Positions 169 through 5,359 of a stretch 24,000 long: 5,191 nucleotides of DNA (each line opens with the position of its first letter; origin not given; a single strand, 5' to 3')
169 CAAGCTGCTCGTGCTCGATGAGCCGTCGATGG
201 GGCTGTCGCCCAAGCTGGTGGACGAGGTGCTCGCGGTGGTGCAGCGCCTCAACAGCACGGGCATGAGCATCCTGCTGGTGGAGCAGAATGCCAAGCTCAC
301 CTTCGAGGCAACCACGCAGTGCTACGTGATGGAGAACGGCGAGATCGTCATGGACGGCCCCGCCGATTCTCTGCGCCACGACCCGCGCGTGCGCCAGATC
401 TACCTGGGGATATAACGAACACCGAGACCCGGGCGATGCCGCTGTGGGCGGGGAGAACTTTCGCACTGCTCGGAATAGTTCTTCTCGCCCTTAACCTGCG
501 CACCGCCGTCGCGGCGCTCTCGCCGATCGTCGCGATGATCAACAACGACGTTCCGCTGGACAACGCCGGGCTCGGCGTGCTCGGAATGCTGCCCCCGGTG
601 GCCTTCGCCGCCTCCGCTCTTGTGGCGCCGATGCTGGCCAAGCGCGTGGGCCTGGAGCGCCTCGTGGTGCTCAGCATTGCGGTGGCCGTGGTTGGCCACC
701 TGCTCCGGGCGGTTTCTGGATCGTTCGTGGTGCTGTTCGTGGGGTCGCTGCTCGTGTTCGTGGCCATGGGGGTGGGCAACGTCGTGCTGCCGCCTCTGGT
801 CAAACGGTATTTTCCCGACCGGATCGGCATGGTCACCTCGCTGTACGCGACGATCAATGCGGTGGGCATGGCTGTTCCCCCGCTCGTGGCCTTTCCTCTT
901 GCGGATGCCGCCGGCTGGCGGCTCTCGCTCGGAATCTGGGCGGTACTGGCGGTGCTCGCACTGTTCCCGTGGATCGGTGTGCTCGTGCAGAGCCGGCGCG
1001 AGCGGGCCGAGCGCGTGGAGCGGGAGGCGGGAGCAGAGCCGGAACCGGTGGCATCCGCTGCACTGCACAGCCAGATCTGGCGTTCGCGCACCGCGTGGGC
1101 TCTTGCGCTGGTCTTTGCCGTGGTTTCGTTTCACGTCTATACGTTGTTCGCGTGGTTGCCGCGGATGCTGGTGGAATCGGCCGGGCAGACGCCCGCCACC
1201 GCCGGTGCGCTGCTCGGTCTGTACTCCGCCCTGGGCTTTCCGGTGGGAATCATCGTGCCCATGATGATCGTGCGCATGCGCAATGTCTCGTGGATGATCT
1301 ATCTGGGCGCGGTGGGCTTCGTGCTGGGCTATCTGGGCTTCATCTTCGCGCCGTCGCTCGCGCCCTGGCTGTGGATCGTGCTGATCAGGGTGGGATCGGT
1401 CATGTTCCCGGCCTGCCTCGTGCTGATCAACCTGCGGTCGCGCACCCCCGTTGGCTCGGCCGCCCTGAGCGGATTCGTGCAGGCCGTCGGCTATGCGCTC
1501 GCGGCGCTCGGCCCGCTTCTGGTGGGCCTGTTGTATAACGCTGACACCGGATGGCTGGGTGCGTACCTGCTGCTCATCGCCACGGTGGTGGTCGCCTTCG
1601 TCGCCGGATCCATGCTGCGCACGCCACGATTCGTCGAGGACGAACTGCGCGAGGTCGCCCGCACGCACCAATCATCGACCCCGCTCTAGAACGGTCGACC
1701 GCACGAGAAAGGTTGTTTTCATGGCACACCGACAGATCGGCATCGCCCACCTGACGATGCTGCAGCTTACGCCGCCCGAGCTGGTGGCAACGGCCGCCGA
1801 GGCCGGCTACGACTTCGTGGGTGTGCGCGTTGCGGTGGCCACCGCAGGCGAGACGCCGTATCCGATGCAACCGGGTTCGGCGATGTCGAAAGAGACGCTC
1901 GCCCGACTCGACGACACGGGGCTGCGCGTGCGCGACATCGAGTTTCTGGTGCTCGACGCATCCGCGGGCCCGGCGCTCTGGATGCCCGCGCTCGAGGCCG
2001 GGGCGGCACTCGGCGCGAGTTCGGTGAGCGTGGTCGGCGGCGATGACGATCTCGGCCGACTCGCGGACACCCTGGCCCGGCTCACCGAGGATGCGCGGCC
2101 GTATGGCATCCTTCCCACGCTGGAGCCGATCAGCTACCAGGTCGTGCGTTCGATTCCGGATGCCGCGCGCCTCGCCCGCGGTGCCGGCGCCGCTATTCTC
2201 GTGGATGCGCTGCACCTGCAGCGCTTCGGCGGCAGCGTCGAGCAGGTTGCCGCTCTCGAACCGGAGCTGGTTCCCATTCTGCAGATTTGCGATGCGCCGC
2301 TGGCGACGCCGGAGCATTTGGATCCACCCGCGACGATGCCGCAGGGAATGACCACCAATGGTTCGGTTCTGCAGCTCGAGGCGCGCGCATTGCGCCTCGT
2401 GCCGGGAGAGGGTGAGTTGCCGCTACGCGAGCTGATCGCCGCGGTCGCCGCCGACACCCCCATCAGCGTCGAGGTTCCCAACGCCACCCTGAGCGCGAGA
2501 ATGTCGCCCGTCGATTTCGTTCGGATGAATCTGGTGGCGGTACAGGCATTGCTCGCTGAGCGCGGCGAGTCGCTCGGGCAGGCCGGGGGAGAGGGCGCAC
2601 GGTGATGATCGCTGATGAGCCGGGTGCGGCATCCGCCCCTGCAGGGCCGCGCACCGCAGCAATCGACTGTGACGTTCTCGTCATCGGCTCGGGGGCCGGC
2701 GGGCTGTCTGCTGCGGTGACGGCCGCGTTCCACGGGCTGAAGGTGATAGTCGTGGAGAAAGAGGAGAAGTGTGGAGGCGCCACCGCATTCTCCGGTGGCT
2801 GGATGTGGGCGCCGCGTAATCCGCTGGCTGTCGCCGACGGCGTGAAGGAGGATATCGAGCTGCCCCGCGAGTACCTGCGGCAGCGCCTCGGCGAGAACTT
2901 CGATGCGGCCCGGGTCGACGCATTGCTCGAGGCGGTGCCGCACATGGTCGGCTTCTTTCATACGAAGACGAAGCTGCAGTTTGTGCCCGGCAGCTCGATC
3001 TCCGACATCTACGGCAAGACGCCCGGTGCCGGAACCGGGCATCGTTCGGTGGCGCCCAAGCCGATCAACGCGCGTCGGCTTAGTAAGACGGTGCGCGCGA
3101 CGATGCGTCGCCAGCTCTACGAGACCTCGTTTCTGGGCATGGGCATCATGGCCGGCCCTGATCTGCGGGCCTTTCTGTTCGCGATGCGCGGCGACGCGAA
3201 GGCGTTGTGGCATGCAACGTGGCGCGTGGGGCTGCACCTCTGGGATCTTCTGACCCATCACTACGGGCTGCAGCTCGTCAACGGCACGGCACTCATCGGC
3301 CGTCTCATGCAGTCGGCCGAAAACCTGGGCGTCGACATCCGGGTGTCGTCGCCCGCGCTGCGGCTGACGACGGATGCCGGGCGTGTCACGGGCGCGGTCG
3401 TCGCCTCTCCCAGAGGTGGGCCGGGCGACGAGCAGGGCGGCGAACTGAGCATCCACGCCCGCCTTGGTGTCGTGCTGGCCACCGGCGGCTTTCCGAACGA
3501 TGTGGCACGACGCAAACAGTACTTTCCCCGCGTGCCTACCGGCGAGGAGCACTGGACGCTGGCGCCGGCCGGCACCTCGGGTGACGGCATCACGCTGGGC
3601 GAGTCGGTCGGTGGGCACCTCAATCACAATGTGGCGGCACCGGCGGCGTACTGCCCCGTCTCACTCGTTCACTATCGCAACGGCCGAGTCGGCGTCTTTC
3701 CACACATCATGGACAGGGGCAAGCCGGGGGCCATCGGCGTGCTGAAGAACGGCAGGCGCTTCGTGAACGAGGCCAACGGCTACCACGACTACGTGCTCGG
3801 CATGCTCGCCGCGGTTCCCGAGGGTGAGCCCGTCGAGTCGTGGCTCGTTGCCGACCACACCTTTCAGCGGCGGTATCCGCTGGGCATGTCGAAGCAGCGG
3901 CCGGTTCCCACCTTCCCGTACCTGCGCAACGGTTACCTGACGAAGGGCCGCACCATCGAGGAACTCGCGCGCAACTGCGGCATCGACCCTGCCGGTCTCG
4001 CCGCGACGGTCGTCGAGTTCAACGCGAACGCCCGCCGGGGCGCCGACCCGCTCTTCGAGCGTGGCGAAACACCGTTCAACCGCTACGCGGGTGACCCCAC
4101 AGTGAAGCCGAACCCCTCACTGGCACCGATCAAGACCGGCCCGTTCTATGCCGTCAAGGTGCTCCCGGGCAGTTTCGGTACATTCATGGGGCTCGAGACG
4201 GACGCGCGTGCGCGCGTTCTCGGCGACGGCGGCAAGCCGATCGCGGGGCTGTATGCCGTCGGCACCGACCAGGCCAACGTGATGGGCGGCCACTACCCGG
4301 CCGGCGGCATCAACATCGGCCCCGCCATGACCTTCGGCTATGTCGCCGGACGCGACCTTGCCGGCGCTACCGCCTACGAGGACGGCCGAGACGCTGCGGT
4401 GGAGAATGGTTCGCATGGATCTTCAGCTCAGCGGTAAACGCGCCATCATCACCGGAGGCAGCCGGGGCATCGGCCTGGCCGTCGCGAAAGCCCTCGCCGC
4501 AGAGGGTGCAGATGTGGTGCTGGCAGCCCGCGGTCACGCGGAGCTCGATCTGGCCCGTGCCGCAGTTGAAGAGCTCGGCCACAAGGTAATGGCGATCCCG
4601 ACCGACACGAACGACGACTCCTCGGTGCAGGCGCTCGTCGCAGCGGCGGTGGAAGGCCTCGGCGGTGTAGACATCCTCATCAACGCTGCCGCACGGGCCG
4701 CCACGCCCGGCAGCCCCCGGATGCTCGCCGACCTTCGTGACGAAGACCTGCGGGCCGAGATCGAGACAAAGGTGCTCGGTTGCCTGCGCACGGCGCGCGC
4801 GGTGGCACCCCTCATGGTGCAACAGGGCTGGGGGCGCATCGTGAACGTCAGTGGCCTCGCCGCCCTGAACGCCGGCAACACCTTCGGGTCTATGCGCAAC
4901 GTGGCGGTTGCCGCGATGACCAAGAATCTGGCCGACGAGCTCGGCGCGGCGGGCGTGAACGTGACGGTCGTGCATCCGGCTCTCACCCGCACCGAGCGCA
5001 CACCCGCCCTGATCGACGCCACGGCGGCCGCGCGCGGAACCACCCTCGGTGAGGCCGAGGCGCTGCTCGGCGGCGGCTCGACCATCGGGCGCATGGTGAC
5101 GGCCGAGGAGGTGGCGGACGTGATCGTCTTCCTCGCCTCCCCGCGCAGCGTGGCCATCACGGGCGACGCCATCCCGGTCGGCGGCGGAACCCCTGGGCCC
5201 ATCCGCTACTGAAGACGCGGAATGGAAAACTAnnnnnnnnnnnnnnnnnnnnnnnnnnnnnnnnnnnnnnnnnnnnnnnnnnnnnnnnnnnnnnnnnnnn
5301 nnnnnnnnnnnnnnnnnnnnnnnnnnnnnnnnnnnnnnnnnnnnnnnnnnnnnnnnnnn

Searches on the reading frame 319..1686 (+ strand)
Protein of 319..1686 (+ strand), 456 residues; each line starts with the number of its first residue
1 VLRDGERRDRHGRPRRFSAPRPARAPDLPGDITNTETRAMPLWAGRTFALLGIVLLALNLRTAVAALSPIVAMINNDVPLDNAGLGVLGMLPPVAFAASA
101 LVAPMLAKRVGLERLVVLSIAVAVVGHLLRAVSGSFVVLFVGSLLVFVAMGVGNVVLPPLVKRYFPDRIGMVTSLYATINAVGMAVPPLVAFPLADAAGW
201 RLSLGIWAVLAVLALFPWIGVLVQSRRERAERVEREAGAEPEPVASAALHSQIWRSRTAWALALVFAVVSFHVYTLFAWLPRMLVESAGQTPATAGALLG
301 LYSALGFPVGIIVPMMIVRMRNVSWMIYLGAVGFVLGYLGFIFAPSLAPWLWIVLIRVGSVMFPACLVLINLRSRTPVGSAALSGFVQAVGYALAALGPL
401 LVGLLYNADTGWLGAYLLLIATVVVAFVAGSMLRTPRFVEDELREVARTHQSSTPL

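Call 6: search_protein_families(library=pfam, proteins=[window:319-1686:+], max_evalue=0.00001)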
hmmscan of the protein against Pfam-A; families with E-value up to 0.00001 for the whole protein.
window:319-1686:+ (456 aa): 1 family
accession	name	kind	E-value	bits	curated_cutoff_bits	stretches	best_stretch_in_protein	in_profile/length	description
PF07690.21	MFS_1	-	7.6e-29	101.1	33.4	1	60-365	8-314/347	Major Facilitator Superfamily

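Call 26: search_protein_families(library=ncbifam, proteins=[window:319-1686:+], max_evalue=1e-10)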
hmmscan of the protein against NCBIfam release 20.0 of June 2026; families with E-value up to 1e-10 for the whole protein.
window:319-1686:+ (456 aa): 2 families
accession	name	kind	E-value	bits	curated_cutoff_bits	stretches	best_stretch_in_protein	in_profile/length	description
TIGR00896.1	CynX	subfamily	7.9e-76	255.4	406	1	50-412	2-352/355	CynX/NimT family MFS transporter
NF007256.0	PRK09705.1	subfamily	5.8e-36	124.3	312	1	47-428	8-375/393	cyanate transporter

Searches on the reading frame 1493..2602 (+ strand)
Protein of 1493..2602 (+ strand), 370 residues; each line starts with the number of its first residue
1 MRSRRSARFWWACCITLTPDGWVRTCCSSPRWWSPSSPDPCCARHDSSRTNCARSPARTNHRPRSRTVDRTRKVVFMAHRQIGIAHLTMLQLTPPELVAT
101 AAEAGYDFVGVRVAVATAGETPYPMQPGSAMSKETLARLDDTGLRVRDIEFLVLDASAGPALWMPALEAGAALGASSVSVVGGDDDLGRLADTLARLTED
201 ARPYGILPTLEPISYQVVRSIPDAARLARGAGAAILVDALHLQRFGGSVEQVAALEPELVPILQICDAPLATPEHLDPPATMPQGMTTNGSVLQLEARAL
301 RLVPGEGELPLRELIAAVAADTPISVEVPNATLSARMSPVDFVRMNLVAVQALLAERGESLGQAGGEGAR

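Call 6: search_protein_families(library=pfam, proteins=[window:1493-2602:+], max_evalue=0.00001)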
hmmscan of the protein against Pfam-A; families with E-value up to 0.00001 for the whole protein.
window:1493-2602:+ (370 aa): 1 family
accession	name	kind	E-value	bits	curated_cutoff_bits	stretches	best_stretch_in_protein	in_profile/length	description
PF01261.30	AP_endonuc_2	-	1.1e-10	42.1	31.1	1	99-332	2-233/249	Xylose isomerase-like TIM barrel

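Call 26: search_protein_families(library=ncbifam, proteins=[window:1493-2602:+], max_evalue=1e-10)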
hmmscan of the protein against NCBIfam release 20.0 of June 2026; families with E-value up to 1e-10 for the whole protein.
window:1493-2602:+ (370 aa): 0 families

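Call 59: search_solved_structures(query=window:1493-2602:+, max_evalue=0.01)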
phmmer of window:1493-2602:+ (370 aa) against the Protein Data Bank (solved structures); distinct sequences matched with E-value up to 0.01: 0.

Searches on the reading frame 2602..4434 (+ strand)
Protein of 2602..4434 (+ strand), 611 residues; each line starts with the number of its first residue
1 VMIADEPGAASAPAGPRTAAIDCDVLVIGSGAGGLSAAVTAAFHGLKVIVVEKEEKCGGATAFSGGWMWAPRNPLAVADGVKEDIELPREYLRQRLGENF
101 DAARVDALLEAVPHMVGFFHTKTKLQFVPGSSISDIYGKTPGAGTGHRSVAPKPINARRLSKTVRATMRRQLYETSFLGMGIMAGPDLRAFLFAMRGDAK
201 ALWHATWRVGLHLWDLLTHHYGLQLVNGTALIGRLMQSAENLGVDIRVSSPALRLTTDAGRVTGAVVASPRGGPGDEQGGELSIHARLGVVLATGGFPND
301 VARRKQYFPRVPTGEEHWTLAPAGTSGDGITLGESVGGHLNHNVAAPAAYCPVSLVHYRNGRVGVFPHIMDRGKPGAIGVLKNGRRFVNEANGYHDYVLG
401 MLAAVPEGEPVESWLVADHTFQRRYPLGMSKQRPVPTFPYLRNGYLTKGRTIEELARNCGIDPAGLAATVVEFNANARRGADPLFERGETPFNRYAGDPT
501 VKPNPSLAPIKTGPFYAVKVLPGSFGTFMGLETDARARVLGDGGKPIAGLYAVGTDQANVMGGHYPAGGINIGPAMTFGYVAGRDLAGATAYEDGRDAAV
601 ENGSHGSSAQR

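Call 6: search_protein_families(library=pfam, proteins=[window:2602-4434:+], max_evalue=0.00001)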
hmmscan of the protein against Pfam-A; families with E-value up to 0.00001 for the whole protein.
window:2602-4434:+ (611 aa): 6 families
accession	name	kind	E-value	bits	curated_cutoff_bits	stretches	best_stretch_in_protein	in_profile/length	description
PF00890.30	FAD_binding_2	-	3.6e-97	326.6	20.4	1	24-571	1-413/414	FAD binding domain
PF01266.30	DAO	-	5.3e-16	59.5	27.9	1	24-87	1-70/353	FAD dependent oxidoreductase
PF12831.13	FAD_oxidored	-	9.7e-10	38.7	27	1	24-66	1-43/416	FAD dependent oxidoreductase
PF03486.20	HI0933_like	-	2.5e-06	27.6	50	1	24-66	2-44/244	HI0933-like protein Rossmann domain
PF07992.20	Pyr_redox_2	-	2.5e-06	27.5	26.1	0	24-59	2-37/291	Pyridine nucleotide-disulphide oxidoreductase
PF13450.12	NAD_binding_8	-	3.4e-06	27.7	21.9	0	27-61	1-35/68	NAD(P)-binding Rossmann-like domain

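Call 26: search_protein_families(library=ncbifam, proteins=[window:2602-4434:+], max_evalue=1e-10)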
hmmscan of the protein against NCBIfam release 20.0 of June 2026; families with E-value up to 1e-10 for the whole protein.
window:2602-4434:+ (611 aa): 21 families
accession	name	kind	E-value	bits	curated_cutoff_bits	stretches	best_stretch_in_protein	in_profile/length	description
NF009476.0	PRK12839.1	equivalog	1.5e-293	974.3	940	1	19-593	5-571/572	FAD-dependent oxidoreductase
NF004789.0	PRK06134.1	subfamily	1.2e-238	793.5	747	1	18-597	8-578/581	FAD-dependent oxidoreductase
NF009477.0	PRK12843.1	equivalog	5.8e-148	493.9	758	1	21-590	15-572/578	FAD-dependent oxidoreductase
NF053677.1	Desat2ChcC2Cyan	equivalog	6.5e-146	486.9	900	1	23-590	1-555/558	4-oxocyclohex-2-ene-1-carboxylate 5-dehydrogenase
NF009478.0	PRK12844.1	equivalog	6.8e-125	417.5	789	1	22-591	8-553/559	3-ketosteroid-delta-1-dehydrogenase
NF005882.1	PRK07843.1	equivalog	5.7e-117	391.4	788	1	23-585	2-546/547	3-oxosteroid 1-dehydrogenase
NF009473.0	PRK12835.1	subfamily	4.3e-105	352.4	837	1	22-597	11-577/585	FAD-binding protein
NF009479.0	PRK12845.1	equivalog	5.7e-94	315.5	793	1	11-587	7-564/566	3-ketosteroid-delta-1-dehydrogenase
NF053676.1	4oxCHCAChcC1Cy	equivalog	2.1e-82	277.2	1000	2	225-588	183-528/528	4-oxocyclohexanecarboxylate 2-dehydrogenase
NF009474.0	PRK12837.1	equivalog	1.5e-67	228.6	675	2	218-589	162-511/513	FAD-binding protein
TIGR01813.1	flavo_cyto_c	subfamily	2.5e-44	151.8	285.45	2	226-583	127-443/444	flavocytochrome c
NF005511.0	PRK07121.1-4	equivalog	1e-42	146.3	466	2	278-591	259-544/553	FAD-binding protein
NF005510.0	PRK07121.1-3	subfamily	6.1e-41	140.7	481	2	228-589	179-489/492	FAD-binding protein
NF005509.0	PRK07121.1-2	subfamily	1.9e-37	129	630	1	281-591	249-526/527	FAD-binding protein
NF006130.0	PRK08274.1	equivalog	2.1e-34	119.1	369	1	227-590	130-462/467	FAD-dependent tricarballylate dehydrogenase TcuA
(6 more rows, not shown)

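Call 60: search_solved_structures(query=window:2602-4434:+, max_evalue=1e-20)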
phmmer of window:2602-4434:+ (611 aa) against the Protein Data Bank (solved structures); distinct sequences matched with E-value up to 1e-20: 11.
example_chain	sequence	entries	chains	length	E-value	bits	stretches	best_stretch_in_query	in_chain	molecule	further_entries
7p18_A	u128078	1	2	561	6.2e-77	262.7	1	23-588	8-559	3-oxosteroid 1-dehydrogenase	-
8jbz_AAA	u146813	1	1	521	1.4e-58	202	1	224-587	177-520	3-ketosteroid dehydrogenase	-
4c3x_A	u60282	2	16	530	1.4e-58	202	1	224-587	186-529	3-KETOSTEROID DEHYDROGENASE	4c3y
8joj_A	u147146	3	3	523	1.4e-58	202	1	224-587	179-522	3-ketosteroid dehydrogenase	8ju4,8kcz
8am3_AAA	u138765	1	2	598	2.1e-28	102.4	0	464-584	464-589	Fumarate reductase/succinate dehydrogenase flavoprotein domain protein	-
8am6_AAA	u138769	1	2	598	2.1e-28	102.4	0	464-584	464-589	Fumarate reductase/succinate dehydrogenase flavoprotein domain protein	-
8am8_BBB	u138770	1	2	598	1.5e-26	96.3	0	464-584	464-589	Fumarate reductase/succinate dehydrogenase flavoprotein domain protein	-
1d4c_A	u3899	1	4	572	1.9e-25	92.6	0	235-587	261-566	FLAVOCYTOCHROME C FUMARATE REDUCTASE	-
1d4d_A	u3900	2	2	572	7e-25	90.7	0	235-587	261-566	FLAVOCYTOCHROME C FUMARATE REDUCTASE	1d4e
1qo8_A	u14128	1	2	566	1.1e-23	86.8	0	227-587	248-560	FLAVOCYTOCHROME C3 FUMARATE REDUCTASE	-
6t85_A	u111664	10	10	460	1.8e-23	86.1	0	228-587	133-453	Urocanate reductase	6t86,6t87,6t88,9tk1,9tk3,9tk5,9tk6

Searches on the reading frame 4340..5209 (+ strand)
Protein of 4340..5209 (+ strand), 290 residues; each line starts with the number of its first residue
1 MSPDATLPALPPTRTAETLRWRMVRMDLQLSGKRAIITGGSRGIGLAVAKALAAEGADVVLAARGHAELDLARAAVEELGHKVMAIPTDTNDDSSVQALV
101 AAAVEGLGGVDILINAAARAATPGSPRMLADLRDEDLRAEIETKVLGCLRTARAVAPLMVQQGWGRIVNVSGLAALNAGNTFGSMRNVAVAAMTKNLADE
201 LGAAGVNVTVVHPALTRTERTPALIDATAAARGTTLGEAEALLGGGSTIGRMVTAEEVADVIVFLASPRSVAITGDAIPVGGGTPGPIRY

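Call 6: search_protein_families(library=pfam, proteins=[window:4340-5209:+], max_evalue=0.00001)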
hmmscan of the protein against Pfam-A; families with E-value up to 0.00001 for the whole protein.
window:4340-5209:+ (290 aa): 3 families
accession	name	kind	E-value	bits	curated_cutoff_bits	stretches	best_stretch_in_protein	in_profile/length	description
PF13561.12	adh_short_C2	-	4.5e-41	141.4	27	1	42-283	6-234/236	Enoyl-(Acyl carrier protein) reductase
PF00106.31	adh_short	-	1.2e-39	136.3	26.6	1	33-222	1-188/195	short chain dehydrogenase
PF08659.16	KR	-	3.5e-10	40.5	22.6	1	36-150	4-118/180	KR domain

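Call 26: search_protein_families(library=ncbifam, proteins=[window:4340-5209:+], max_evalue=1e-10)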
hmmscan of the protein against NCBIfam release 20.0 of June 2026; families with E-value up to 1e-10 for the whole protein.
window:4340-5209:+ (290 aa): 202 families (the best 25 are shown)
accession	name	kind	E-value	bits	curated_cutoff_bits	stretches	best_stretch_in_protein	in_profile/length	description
NF005909.0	PRK07890.1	subfamily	6.9e-47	159.9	258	1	29-283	4-256/260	short chain dehydrogenase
NF005559.1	PRK07231.1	subfamily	3e-44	151.4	215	1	29-284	1-247/249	glucose 1-dehydrogenase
NF004779.0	PRK06125.1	subfamily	8.3e-43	146.7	261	1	26-284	1-253/259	short-chain dehydrogenase/reductase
NF005095.0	PRK06523.1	subfamily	6.6e-40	137.3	231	1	26-284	4-257/261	oxidoreductase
NF004198.0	PRK05653.1-3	equivalog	2.7e-39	135.1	296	1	29-284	4-246/248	3-oxoacyl-ACP reductase FabG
NF009466.0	PRK12826.1-2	subfamily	8.9e-39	133.4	222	1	33-284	4-244/248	3-oxoacyl-ACP reductase FabG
NF006070.0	PRK08213.1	subfamily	3.5e-38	131.6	279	1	24-284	4-256/259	gluconate 5-dehydrogenase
NF004197.0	PRK05653.1-1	equivalog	1.4e-36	126.4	332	1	26-283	1-245/249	3-oxoacyl-ACP reductase FabG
TIGR01830.1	3oxo_ACP_reduc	equivalog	6.8e-36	124.2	297.75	1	35-283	1-237/239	3-oxoacyl-[acyl-carrier-protein] reductase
NF005853.0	PRK07774.1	equivalog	1.1e-35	123.2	303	1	29-283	3-245/250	SDR family oxidoreductase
NF006693.0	PRK09242.1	equivalog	1.1e-35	123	328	1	26-283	4-252/258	SDR family oxidoreductase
NF009093.0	PRK12429.1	subfamily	1.3e-35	123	258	1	29-283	2-255/259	3-hydroxybutyrate dehydrogenase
TIGR03971.1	SDR_subfam_1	subfamily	1.8e-35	122.6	300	1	30-283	1-267/271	mycofactocin-coupled SDR family oxidoreductase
NF052558.1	MBtsdlDhBudC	equivalog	9.6e-35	120.3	270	1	31-284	2-241/250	meso-2,3-butanediol dehydrogenase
TIGR01963.1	PHB_DH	subfamily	1.4e-34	119.5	307.05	1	33-283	2-251/255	3-hydroxybutyrate dehydrogenase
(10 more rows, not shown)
